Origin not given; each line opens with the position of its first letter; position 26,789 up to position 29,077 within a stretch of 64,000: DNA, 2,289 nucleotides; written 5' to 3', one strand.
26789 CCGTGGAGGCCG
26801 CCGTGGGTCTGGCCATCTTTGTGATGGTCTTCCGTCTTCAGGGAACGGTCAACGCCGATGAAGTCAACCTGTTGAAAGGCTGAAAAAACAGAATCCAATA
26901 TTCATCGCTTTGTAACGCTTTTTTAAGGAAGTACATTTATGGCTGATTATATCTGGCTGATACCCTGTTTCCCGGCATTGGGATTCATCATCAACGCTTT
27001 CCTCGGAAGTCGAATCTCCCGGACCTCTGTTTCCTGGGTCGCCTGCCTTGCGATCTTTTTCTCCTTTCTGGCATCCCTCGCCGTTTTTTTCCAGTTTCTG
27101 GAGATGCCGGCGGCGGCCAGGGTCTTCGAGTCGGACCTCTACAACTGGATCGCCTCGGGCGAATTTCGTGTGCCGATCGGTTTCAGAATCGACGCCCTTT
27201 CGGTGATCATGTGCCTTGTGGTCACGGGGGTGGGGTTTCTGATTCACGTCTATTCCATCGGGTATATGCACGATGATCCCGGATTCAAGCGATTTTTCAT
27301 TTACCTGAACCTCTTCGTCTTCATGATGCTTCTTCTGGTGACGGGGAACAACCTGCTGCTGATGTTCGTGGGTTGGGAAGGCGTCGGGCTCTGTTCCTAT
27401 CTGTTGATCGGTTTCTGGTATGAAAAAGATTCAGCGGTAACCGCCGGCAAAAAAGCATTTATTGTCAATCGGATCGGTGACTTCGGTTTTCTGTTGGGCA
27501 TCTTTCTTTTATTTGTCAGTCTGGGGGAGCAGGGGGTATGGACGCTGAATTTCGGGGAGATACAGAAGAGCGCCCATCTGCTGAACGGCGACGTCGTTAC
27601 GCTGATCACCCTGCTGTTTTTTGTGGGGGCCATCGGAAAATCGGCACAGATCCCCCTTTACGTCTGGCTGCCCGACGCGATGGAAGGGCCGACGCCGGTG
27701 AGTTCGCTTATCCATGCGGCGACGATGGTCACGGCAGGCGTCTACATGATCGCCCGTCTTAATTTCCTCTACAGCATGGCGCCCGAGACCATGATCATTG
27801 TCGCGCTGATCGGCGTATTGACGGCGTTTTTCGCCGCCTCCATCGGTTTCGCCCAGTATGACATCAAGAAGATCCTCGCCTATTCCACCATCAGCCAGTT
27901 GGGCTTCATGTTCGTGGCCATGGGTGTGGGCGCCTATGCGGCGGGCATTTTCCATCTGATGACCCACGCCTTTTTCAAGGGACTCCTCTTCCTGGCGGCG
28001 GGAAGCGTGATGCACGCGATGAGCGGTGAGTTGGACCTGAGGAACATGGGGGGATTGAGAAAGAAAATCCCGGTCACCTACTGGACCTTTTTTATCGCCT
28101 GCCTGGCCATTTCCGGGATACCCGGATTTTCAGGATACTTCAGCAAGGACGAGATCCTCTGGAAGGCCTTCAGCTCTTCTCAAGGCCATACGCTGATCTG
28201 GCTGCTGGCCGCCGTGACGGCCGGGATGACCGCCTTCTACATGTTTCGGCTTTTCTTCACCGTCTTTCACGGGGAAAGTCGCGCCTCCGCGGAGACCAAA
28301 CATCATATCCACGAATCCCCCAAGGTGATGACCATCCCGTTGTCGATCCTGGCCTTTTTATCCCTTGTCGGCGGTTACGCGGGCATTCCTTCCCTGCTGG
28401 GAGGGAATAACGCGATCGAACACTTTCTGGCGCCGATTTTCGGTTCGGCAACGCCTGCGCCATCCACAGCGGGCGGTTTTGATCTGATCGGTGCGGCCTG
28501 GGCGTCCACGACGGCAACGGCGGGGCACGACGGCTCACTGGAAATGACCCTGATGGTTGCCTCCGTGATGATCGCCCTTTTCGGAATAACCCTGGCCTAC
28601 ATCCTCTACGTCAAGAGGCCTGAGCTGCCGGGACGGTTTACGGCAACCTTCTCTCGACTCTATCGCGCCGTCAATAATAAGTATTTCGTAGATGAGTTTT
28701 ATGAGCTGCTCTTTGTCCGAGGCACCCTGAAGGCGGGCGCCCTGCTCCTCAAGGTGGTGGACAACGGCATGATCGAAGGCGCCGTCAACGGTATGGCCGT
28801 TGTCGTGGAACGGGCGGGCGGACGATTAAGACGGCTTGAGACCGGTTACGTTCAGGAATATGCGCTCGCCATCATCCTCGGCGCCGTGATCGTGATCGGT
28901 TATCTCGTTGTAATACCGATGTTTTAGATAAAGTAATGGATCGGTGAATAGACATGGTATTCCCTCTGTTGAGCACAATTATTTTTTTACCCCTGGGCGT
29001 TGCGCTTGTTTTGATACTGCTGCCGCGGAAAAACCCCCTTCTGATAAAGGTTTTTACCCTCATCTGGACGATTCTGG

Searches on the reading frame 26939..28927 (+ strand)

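Call 62: search_protein_families(library=pfam, proteins=[window:26939-28927:+], max_evalue=0.000001)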
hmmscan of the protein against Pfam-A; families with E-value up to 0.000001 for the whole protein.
window:26939-28927:+ (662 aa): 2 families
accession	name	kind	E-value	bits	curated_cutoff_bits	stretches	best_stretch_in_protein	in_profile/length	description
PF00361.26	Proton_antipo_M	-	2.9e-85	286.5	21.5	1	137-428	2-291/294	NADH:quinone oxidoreductase/Mrp antiporter, TM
PF00662.26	Proton_antipo_N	-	1.5e-24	86.1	24.5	1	70-120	1-51/51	NADH-Ubiquinone oxidoreductase (complex I), chain 5 N-terminus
